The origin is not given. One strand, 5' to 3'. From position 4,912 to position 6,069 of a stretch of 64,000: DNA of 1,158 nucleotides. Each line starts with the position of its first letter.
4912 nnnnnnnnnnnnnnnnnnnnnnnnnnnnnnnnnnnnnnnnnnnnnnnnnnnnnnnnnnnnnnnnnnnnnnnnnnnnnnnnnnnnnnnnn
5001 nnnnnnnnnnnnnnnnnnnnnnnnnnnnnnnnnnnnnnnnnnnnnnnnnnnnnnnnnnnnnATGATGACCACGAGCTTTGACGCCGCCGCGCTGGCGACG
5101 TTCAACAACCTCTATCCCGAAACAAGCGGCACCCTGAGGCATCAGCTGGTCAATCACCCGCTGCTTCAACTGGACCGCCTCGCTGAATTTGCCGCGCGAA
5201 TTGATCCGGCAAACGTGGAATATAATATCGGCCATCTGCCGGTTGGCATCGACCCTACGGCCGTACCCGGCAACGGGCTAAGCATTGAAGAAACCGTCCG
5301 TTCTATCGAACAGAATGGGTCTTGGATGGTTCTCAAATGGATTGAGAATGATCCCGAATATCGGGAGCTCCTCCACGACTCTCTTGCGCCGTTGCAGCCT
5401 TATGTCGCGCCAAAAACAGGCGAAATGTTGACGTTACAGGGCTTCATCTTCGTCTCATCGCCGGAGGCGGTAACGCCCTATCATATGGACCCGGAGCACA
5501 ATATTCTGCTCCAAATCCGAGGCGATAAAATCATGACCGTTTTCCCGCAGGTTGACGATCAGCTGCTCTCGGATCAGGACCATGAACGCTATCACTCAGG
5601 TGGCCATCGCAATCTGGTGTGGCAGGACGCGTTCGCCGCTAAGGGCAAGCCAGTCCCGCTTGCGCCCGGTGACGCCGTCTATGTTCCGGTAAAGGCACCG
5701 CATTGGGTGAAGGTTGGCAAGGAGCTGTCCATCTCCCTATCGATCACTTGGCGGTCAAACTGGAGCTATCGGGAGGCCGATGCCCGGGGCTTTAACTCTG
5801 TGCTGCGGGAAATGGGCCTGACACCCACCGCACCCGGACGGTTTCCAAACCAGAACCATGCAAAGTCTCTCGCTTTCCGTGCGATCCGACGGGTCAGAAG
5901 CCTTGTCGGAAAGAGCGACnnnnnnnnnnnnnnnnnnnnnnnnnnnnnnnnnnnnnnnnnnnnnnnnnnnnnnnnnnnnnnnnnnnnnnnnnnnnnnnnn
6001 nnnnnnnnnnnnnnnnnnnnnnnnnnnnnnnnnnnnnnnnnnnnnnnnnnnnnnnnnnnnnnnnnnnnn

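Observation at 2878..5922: Coupled deacetylase-acyltransferase-JmjC oxygenase operon: candidate undescribed glycan-tailoring pathway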

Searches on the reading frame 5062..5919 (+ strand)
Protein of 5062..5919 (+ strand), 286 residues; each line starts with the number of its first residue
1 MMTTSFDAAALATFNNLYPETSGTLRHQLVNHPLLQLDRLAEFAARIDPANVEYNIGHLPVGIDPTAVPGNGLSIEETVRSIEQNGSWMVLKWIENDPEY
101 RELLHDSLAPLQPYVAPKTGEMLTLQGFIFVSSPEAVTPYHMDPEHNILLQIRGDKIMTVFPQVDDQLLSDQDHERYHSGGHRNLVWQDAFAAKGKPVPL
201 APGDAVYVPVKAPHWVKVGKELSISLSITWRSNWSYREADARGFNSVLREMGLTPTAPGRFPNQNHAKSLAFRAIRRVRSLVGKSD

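Call 3: search_protein_families(library=pfam, proteins=[window:5062-5919:+], max_evalue=0.01)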
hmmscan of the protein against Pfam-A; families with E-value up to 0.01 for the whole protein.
window:5062-5919:+ (286 aa): 3 families
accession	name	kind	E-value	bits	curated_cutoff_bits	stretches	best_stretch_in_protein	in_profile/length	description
PF13621.12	Cupin_8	-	1.4e-08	35.4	27.4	1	96-232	107-248/252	Cupin-like domain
PF08007.18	JmjC_2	-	0.00026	21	22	1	137-232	37-121/127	JmjC domain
PF07883.17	Cupin_2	-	0.0046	17.1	27.2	0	194-217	34-57/70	Cupin domain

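Call 4: search_protein_families(library=ncbifam, proteins=[window:5062-5919:+], max_evalue=0.01)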
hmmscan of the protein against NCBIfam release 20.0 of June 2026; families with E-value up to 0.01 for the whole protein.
window:5062-5919:+ (286 aa): 0 families

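Call 5: find_homologous_proteins(query=window:5062-5919:+)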
Query window:5062-5919:+ (286 aa): 4129 proteins with E <= 0.001 among 5296 candidates; the best 120 are listed.
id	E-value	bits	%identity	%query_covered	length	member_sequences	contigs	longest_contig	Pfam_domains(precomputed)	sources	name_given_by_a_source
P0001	2.3e-190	649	99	100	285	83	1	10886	PF13621.13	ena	-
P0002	5.0e-163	559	86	99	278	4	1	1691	PF13621.13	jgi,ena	-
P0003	1.3e-161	554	84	99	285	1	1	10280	PF13621.13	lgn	-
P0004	3.7e-161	553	83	100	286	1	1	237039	PF13621.13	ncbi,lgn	-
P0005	2.0e-156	537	81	98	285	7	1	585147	PF13621.13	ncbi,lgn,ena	-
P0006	1.4e-154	531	80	99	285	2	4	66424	PF13621.13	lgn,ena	-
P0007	1.0e-153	528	80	99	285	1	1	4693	PF13621.13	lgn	-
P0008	2.1e-153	527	80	99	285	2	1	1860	PF13621.13,PF08007.19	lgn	-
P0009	5.0e-151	520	78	99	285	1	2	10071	PF13621.13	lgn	-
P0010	4.5e-150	516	79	99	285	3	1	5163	PF13621.13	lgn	-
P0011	9.9e-149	512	78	99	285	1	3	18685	PF13621.13,PF08007.19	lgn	-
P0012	1.6e-146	505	77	98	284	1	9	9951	PF13621.13,PF08007.19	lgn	-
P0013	4.0e-144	497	78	98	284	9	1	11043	PF13621.13,PF08007.19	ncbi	-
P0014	8.0e-136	470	72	97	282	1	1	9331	PF13621.13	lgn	-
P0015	1.0e-135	469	72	97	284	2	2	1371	PF13621.13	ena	-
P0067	3.4e-113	395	62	98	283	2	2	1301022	PF13621.13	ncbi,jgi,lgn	jgi:quercetin dioxygenase-like cupin family protein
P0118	7.8e-111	388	62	99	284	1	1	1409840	PF13621.13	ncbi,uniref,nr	ncbi:cupin-like domain-containing protein [Sphingosinicella sp. LHD-64]|uniref:cupin-like domain-con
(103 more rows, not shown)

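Call 6: find_encoding_contigs(protein=window:5062-5919:+, flank=10000, max_places=6)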
Protein window:5062-5919:+ (286 aa): no gene with exactly this product is on record in the collection.

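Call 7: find_related_loci(query=window:5062-5919:+, collection=genome_contigs, flank=6000)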
Query window:5062-5919:+ (286 aa) in genome_contigs; peptide patterns used: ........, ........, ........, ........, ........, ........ (x = any residue, [..] = any of these).
100 stretches matched a pattern; 29 encode a relative of the query (tblastn E <= 1e-3); 28 distinct loci.
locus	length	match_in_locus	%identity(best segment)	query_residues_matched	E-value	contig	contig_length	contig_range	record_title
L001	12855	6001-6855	94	2-286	0e+0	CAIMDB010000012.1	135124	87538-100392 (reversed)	MAG: uncultured Sphingomonadales bacterium isolate Ja1_bin-3719 genome assembly, contig: bin-3719:12/38, whole genome sh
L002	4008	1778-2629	89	2-285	0e+0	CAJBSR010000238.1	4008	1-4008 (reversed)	MAG: uncultured Sphingomonadales bacterium isolate Loc090721-4m_bin-0453 genome assembly, contig: bin-0453:238/594, whol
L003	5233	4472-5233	89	2-255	3e-158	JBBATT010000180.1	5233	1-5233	MAG: Chakrabartia sp. isolate EUL_278 ctg180-EUL_278, whole genome shotgun sequence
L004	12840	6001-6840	78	4-283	1e-150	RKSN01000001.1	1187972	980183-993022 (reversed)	Chakrabartia godavariana strain PRB40 NODE_1_length_1187972_cov_387.994584, whole genome shotgun sequence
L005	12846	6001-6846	59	2-283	4e-113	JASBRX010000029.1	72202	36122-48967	MAG: Sphingomonas bacterium isolate BWSM_12 k141_1074825, whole genome shotgun sequence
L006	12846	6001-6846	58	2-283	2e-112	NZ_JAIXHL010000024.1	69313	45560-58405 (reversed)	MAG: Sphingomonas sp. isolate bin06 ROSE_m_32_bin6_000127, whole genome shotgun sequence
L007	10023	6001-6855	58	2-286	4e-112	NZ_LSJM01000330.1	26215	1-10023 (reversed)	Sphingomonas sp. CCH9-E2 CCH9-E2_contig351, whole genome shotgun sequence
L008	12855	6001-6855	57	2-286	3e-112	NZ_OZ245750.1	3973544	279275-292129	MAG: Sphingomonas sp. isolate e41351ef-c72c-4ba3-a6c9-9ac2f2958165 chromosome 1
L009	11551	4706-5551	58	2-283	2e-112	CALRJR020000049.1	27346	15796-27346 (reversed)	MAG: Prosthecochloris vibrioformis isolate JJ-DHS1A4C2-339-2-m1-bin232 genome assembly, contig: JJ-OR15-03-C311, whole g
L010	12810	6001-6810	59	17-286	6e-112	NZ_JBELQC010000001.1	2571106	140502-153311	Sphingomonas sp. ST-64 NODE_1_length_2571106_cov_301.415687, whole genome shotgun sequence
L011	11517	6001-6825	60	11-285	4e-110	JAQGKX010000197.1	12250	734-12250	MAG: Sphingomonadales bacterium isolate RYN_522 scaffold_151555, whole genome shotgun sequence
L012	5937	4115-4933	59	11-283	4e-108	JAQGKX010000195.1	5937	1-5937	MAG: Sphingomonadales bacterium isolate RYN_522 scaffold_1228584, whole genome shotgun sequence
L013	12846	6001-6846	58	5-285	8e-106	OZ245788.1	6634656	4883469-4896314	MAG: Sphingobium sp. isolate a6a472b0-7794-42b4-8f54-b6e6437b1fe4 genome assembly, chromosome: 1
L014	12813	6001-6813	59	2-270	4e-105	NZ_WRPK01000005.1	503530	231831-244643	Sphingomonas formosensis strain CC-Nfb-2 NODE_5_length_503530_cov_33.368984_cov_33.368984, whole genome shotgun sequence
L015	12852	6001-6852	55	3-286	6e-105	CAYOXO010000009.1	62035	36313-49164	MAG TPA_asm: uncultured Stakelama sp. isolate binchicken_co128_194 genome assembly, contig: NODE_273_length_62035_cov_6.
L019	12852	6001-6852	56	1-284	1e-103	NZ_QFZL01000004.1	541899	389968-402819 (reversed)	Sphingosinithalassobacter portus strain FM6 Scaffold4_1, whole genome shotgun sequence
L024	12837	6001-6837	56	1-278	9e-100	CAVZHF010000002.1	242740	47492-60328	MAG: uncultured Alphaproteobacteria bacterium isolate MFD04651.bin.2.168 genome assembly, contig: contig_1051, whole gen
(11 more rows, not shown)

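Call 9: find_encoding_contigs(protein=P0118, flank=8000, max_places=2)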
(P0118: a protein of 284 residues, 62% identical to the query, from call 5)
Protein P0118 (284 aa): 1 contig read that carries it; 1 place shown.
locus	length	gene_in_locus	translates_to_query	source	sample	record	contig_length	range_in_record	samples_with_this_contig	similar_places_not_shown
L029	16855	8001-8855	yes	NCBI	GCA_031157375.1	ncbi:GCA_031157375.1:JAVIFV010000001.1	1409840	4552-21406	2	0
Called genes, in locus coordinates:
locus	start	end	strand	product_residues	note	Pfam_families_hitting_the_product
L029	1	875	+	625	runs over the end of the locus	PF02129:Peptidase_S15, PF08530:PepX_C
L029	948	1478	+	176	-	-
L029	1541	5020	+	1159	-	PF02811:PHP, PF07733:DNA_pol3_alpha, PF17657:DNA_pol3_finger, PF14579:HHH_6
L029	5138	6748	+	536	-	PF00501:AMP-binding, PF13193:AMP-binding_C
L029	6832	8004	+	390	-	PF13480:Acetyltransf_6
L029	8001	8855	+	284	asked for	PF13621:Cupin_8 (weak)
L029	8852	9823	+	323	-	-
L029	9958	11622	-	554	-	PF04389:Peptidase_M28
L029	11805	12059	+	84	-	-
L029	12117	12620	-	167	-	-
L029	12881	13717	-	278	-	PF00561:Abhydrolase_1, PF12697:Abhydrolase_6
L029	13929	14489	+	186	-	PF07336:ABATE, PF11706:zf-CGNR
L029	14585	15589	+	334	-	PF13421:Band_7_1, PF01145:Band_7, PF09851:SHOCT (weak)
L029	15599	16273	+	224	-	PF13785:DUF4178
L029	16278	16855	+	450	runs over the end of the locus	PF13785:DUF4178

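Call 10: find_encoding_contigs(protein=P0067, flank=8000, max_places=2)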
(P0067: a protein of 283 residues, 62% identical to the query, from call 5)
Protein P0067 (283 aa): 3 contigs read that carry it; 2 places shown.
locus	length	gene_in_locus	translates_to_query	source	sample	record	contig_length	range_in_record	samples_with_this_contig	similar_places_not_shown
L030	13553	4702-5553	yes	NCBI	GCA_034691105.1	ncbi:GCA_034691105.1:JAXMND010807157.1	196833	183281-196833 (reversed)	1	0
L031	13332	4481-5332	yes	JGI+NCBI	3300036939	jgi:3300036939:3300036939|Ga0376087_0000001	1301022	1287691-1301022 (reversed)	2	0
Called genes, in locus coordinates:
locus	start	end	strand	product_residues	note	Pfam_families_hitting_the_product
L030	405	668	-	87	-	-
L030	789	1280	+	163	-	PF05154:TM2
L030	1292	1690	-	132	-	PF04379:DUF525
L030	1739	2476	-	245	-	PF11967:RecO_N, PF02565:RecO_C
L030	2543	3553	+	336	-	-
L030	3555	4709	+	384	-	PF13480:Acetyltransf_6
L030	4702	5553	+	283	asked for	PF13621:Cupin_8 (weak)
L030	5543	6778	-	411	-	PF00266:Aminotran_5, PF01053:Cys_Met_Meta_PP (weak), PF00266:Aminotran_5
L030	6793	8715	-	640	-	PF01541:GIY-YIG, PF27096:UvrC_M, PF02151:UVR, PF22920:UvrC_RNaseH, PF08459:UvrC_RNaseH_dom, PF12826:HHH_2 (weak), PF14520:HHH_5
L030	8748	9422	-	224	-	-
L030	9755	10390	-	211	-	PF00430:ATP-synt_B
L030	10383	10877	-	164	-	PF02326:YMF19, PF00430:ATP-synt_B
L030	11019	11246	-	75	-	PF00137:ATP-synt_C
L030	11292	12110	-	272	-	PF00119:ATP-synt_A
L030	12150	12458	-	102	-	PF09527:ATPase_gene1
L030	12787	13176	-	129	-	PF07027:DUF1318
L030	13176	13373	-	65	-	PF13617:Lipoprotein_19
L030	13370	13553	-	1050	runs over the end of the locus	PF11739:YdbH-like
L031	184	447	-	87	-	-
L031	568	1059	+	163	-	PF05154:TM2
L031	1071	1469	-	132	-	PF04379:DUF525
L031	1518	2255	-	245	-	PF11967:RecO_N, PF02565:RecO_C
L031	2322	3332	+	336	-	-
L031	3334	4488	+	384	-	PF13480:Acetyltransf_6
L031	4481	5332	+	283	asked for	PF13621:Cupin_8 (weak)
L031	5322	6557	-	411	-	PF00266:Aminotran_5, PF01053:Cys_Met_Meta_PP (weak), PF00266:Aminotran_5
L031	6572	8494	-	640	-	PF01541:GIY-YIG, PF27096:UvrC_M, PF02151:UVR, PF22920:UvrC_RNaseH, PF08459:UvrC_RNaseH_dom, PF12826:HHH_2 (weak), PF14520:HHH_5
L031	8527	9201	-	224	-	-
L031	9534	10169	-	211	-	PF00430:ATP-synt_B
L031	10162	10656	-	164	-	PF02326:YMF19, PF00430:ATP-synt_B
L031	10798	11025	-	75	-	PF00137:ATP-synt_C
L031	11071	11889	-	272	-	PF00119:ATP-synt_A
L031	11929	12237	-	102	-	PF09527:ATPase_gene1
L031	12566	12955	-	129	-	PF07027:DUF1318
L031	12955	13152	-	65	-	PF13617:Lipoprotein_19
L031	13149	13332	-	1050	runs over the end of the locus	PF11739:YdbH-like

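Call 11: search_solved_structures(query=window:5062-5919:+, max_evalue=1, show_alignments=2)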
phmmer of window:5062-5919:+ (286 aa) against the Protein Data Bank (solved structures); distinct sequences matched with E-value up to 1: 29.
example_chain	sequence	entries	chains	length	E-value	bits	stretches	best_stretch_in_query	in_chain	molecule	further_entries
4gaz_A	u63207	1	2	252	2.4e-06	29.9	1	133-231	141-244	Lysine-specific demethylase 8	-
6f4m_A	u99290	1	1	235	2.6e-06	29.8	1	132-230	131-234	JmjC domain-containing protein 5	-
6f4p_A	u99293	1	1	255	3.2e-06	29.6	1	132-230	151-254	JmjC domain-containing protein 5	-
6f4q_A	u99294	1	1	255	3.2e-06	29.5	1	132-230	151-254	JmjC domain-containing protein 5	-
6f4t_A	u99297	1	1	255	3.5e-06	29.4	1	133-230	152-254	JmjC domain-containing protein 5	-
6f4r_A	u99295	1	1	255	3.8e-06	29.3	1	132-230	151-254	JmjC domain-containing protein 5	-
4gjy_A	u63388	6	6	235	3.9e-06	29.3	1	133-230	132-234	JmjC domain-containing protein 5 | Bifunctional peptidase and arginyl-hydroxylase JMJD5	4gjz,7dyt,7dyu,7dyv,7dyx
7dyw_A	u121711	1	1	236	4e-06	29.2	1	133-230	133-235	Bifunctional peptidase and arginyl-hydroxylase JMJD5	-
6avs_A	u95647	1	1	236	4e-06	29.2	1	133-230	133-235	Lysine-specific demethylase 8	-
4qu1_A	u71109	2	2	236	4e-06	29.2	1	133-230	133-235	Lysine-specific demethylase 8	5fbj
6ax3_A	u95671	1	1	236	4e-06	29.2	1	133-230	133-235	Lysine-specific demethylase 8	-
4aap_A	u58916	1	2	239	4.1e-06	29.2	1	133-230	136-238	LYSINE-SPECIFIC DEMETHYLASE 8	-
3uyj_A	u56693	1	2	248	4.5e-06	29.1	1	133-230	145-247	Lysine-specific demethylase 8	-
6f4o_A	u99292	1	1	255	4.7e-06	29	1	133-230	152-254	JmjC domain-containing protein 5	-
6i9l_A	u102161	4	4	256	4.8e-06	29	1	133-230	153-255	JmjC domain-containing protein 5 | Bifunctional peptidase and arginyl-hydroxylase JMJD5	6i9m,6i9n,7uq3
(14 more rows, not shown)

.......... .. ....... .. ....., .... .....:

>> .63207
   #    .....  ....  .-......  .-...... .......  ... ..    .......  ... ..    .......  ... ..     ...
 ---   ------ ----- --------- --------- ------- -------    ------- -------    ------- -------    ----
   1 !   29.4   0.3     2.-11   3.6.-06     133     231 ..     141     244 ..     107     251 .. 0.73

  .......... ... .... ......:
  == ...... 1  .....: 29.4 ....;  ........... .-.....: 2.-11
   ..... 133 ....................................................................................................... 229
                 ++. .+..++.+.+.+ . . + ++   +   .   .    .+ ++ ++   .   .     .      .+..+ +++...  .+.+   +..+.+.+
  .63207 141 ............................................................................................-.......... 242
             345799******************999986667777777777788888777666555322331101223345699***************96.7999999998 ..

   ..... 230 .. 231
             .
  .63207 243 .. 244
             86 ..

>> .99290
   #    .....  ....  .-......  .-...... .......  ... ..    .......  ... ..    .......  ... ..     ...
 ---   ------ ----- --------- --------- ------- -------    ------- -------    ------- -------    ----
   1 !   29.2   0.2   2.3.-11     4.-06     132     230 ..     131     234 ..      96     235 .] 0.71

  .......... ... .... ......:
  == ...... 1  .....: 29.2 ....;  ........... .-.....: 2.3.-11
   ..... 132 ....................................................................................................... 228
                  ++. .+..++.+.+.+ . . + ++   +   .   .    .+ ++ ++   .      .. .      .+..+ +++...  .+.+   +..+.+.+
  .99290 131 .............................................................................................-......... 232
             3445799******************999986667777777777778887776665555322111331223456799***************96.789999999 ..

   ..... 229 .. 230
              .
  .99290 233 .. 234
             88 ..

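Call 21: search_protein_families(library=ncbifam, proteins=[L006:6855-7913:+, L006:7796-9556:+, L005:10785-12170:+, L005:12178-12846:+, L029:8852-9820:+, L030:2543-3550:+, L013:1498-4278:+, L013:8370-9698:+, L019:6979-8850:+, L024:3620-4792:+], max_evalue=0.001)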
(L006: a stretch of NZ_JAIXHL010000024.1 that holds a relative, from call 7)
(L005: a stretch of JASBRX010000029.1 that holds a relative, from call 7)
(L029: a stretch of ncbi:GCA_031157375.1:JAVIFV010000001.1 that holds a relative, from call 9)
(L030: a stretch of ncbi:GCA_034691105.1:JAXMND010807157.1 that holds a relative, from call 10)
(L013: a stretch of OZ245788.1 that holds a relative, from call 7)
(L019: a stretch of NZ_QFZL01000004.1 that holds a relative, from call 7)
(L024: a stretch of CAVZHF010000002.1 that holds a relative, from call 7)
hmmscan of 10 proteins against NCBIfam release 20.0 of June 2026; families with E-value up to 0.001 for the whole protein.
L006:6855-7913:+ (353 aa): 0 families

L006:7796-9556:+ (587 aa): 0 families

L005:10785-12170:+ (462 aa): 10 families
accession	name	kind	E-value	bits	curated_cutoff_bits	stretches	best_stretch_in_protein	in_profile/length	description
TIGR03013.1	EpsB_2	subfamily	1.8e-153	511.8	393.35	1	23-462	6-443/443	TIGR03013 family XrtA/PEP-CTERM system glycosyltransferase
TIGR03025.1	EPS_sugtrans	subfamily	1.7e-120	403.2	295.55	1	21-462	4-445/445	exopolysaccharide biosynthesis polyprenyl glycosylphosphotransferase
TIGR03023.1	WcaJ_sugtrans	equivalog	4.4e-89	299.8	410.75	1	19-457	2-448/453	undecaprenyl-phosphate glucose phosphotransferase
TIGR03022.1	WbaP_sugtrans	subfamily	6.3e-63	213.6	403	1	17-462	2-456/456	undecaprenyl-phosphate galactose phosphotransferase WbaP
NF050817.1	PolSacchBiosHfsE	equivalog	4.1e-50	170.9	750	1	55-456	54-460/467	polysaccharide biosynthesis protein HfsE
NF007518.0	PRK10124.1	equivalog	2.1e-49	168.5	684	1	104-452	107-454/464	undecaprenyl-phosphate glucose phosphotransferase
NF052601.1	undeca_RfbP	equivalog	2e-43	148.4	330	1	266-459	38-239/244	undecaprenyl-phosphate galactose phosphotransferase family protein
NF041877.1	EPS_EpsZ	equivalog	1.3e-40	139.4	800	1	246-461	241-458/459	exopolysaccharide biosynthesis polyisoprenyl-phosphate hexose-1-phosphate transferase EpsZ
NF011751.0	PRK15204.1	equivalog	8.3e-33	113.7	907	1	139-461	144-475/476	undecaprenyl-phosphate galactose phosphotransferase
NF045514.1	glycotran_HepC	equivalog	2e-22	79.6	140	1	266-382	110-211/220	heterocyst development glycosyltransferase HepC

L005:12178-12846:+ (223 aa): 1 family
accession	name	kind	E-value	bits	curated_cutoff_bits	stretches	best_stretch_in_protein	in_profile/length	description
TIGR02916.1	PEP_his_kin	equivalog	3.9e-12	45.5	300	1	8-223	1-230/679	XrtA/PEP-CTERM system histidine kinase PrsK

L029:8852-9820:+ (323 aa): 0 families

L030:2543-3550:+ (336 aa): 0 families

L013:1498-4278:+ (927 aa): 10 families
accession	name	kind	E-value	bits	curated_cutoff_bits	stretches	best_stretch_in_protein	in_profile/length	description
NF004043.1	PRK05560.1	equivalog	0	1123.6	902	1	26-894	2-797/798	DNA gyrase subunit A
TIGR01063.1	gyrA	equivalog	0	1095.9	877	1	26-896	1-799/800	DNA topoisomerase (ATP-hydrolyzing) subunit A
NF038098.1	GyrA_w_intein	exception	2.5e-237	790.9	1850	3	141-758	538-1126/1232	intein-containing DNA gyrase subunit A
NF004044.1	PRK05561.1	subfamily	2e-234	780.6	654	2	32-770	3-698/738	DNA topoisomerase (ATP-hydrolyzing)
TIGR01061.1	parC_Gpos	equivalog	9.5e-189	629.3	813.25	2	33-433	8-403/737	DNA topoisomerase IV subunit A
NF010586.0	PRK13979.1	equivalog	3.3e-183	611.1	1475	3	23-434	10-423/957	DNA topoisomerase IV subunit A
TIGR01062.1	parC_Gneg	equivalog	2.1e-154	515.4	628.9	2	29-426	4-396/735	DNA topoisomerase IV subunit A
NF007209.0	PRK09631.1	equivalog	2e-64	218.4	644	1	33-400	6-340/635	DNA topoisomerase IV subunit A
NF009397.0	PRK12758.1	equivalog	7.4e-63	212.8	780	1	28-400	20-361/870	DNA gyrase/topoisomerase IV subunit A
NF007208.0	PRK09630.1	equivalog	2.9e-45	155.1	598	1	30-376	3-316/479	DNA topoisomerase IV subunit A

L013:8370-9698:+ (443 aa): 10 families
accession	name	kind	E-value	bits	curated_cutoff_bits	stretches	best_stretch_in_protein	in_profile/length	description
NF003739.0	PRK05335.1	equivalog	6.5e-202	671.1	262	1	2-442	3-435/441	methylenetetrahydrofolate--tRNA-(uracil(54)-C(5))-methyltransferase (FADH(2)-oxidizing) TrmFO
TIGR00137.1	gid_trmFO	equivalog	1.8e-166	554.2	428.65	1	4-442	2-430/433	FADH(2)-oxidizing methylenetetrahydrofolate--tRNA-(uracil(54)-C(5))-methyltransferase TrmFO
TIGR00136.1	mnmG_gidA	equivalog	5.4e-12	44.8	524.85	1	286-376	304-393/616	tRNA uridine-5-carboxymethylaminomethyl(34) synthesis enzyme MnmG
NF041080.1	DGGGPL_reductase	equivalog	5.1e-05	22.3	580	1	2-48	1-47/447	digeranylgeranylglycerophospholipid reductase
TIGR03467.1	HpnE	equivalog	0.00014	21.3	283.05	1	5-37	1-35/430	hydroxysqualene dehydroxylase HpnE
NF005560.0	PRK07233.1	equivalog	0.0002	20.3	252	1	4-48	2-47/435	hypothetical protein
TIGR02352.1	thiamin_ThiO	equivalog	0.00021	20.5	250.8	1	5-47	1-42/351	glycine oxidase ThiO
TIGR03197.1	MnmC_Cterm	equivalog_domain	0.00032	19.9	174.2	1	5-34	2-31/400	FAD-dependent 5-carboxymethylaminomethyl-2-thiouridine(34) oxidoreductase MnmC1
NF005313.0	PRK06847.1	subfamily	0.00034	19.7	372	1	4-34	6-36/375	hypothetical protein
NF040770.1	hetero_SS_HdrA2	exception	0.00065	17.9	1100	1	4-41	141-180/777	CoB-CoM heterodisulfide reductase HdrA2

L019:6979-8850:+ (624 aa): 0 families

L024:3620-4792:+ (391 aa): 1 family
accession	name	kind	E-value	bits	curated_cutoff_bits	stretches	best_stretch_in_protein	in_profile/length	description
NF047385.1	T4SS_GNAT_BspF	exception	9.8e-24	83.7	775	1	58-375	59-387/428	type IV secretion system effector crotonyl transferase BspF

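Call 22: search_protein_families(library=pfam, proteins=[L006:6855-7913:+, L006:7796-9556:+, L005:10785-12170:+, L005:12178-12846:+, L029:8852-9820:+, L030:2543-3550:+, L013:1498-4278:+, L013:8370-9698:+, L019:6979-8850:+, L024:3620-4792:+], max_evalue=0.001)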
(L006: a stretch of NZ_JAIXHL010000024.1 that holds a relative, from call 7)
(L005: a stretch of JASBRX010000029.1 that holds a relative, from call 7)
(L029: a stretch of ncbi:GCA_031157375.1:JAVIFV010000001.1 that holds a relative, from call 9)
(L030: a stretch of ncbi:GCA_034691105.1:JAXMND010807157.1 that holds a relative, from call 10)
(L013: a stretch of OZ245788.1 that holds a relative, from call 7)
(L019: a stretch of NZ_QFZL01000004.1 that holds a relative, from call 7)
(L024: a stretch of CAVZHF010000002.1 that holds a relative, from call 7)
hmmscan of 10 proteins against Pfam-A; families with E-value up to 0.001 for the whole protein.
L006:6855-7913:+ (353 aa): 1 family
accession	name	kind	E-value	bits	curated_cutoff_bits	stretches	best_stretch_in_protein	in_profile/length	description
PF13480.13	Acetyltransf_6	-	7.5e-16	59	22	1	180-312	6-142/143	Acetyltransferase (GNAT) domain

L006:7796-9556:+ (587 aa): 1 family
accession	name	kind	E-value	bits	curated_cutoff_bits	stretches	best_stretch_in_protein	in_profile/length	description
PF19830.4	DUF6311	-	3.2e-24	86.7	27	1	118-353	65-300/303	Family of unknown function (DUF6311)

L005:10785-12170:+ (462 aa): 2 families
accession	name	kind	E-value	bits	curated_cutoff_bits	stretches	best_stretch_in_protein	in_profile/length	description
PF02397.22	Bac_transf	-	4.1e-67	225.6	27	1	273-456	1-178/179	Bacterial sugar transferase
PF13727.12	CoA_binding_3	-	8.4e-06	26.3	25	1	66-184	2-121/175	CoA-binding domain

L005:12178-12846:+ (223 aa): 0 families

L029:8852-9820:+ (323 aa): 1 family
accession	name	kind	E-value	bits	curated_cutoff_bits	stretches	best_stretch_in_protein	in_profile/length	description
PF01522.26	Polysacc_deac_1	-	0.00034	21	23.1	0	66-152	50-122/124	Polysaccharide deacetylase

L030:2543-3550:+ (336 aa): 0 families

L013:1498-4278:+ (927 aa): 2 families
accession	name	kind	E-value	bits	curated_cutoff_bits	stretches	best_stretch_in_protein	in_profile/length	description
PF00521.26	DNA_topoisoIV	-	1e-149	499.6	31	1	50-518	1-430/432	DNA gyrase/topoisomerase IV, subunit A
PF03989.18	DNA_gyraseA_C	-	8.7e-60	198.4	27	5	710-756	1-46/48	DNA gyrase C-terminal domain, beta-propeller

L013:8370-9698:+ (443 aa): 2 families
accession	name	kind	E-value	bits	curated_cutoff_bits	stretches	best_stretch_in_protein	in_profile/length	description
PF01134.28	GIDA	-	1e-94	318.3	22.1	1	5-375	2-390/391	Glucose inhibited division protein A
PF13450.12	NAD_binding_8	-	6.8e-05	23.5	21.9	1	7-44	1-40/68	NAD(P)-binding Rossmann-like domain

L019:6979-8850:+ (624 aa): 0 families

L024:3620-4792:+ (391 aa): 1 family
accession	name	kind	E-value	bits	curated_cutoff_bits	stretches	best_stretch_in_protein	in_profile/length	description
PF13480.13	Acetyltransf_6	-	7.1e-10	39.6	22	1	227-335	9-118/143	Acetyltransferase (GNAT) domain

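Call 46: search_protein_representatives(protein=window:5062-5919:+)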
Query: 286 residues. Proteins with E-value up to 0.001 (for the whole library): 1505; up to 1e-10: 917; up to 1e-30: 224. The best 150 are listed.
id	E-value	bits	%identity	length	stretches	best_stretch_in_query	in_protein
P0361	6.2e-94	330.6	55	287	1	8-278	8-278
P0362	3.0e-89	315.2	51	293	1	5-281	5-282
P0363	1.2e-83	296.8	49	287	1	5-278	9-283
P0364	8.3e-78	277.6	58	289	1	59-278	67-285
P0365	2.3e-75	269.7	63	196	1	89-283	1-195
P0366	1.5e-73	263.7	55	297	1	4-218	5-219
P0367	3.0e-73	262.7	45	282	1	11-282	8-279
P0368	1.6e-68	247.2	45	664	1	13-281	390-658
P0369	2.6e-67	243.2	56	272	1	27-234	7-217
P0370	3.6e-67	242.8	55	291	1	72-278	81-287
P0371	1.6e-66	240.6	56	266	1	85-281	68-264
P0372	4.8e-65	235.8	46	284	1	9-284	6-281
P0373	6.9e-65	235.2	54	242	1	5-205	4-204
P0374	9.3e-65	234.8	45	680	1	12-283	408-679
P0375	2.1e-64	233.7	45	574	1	19-278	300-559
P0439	3.4e-46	173.9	41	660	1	25-257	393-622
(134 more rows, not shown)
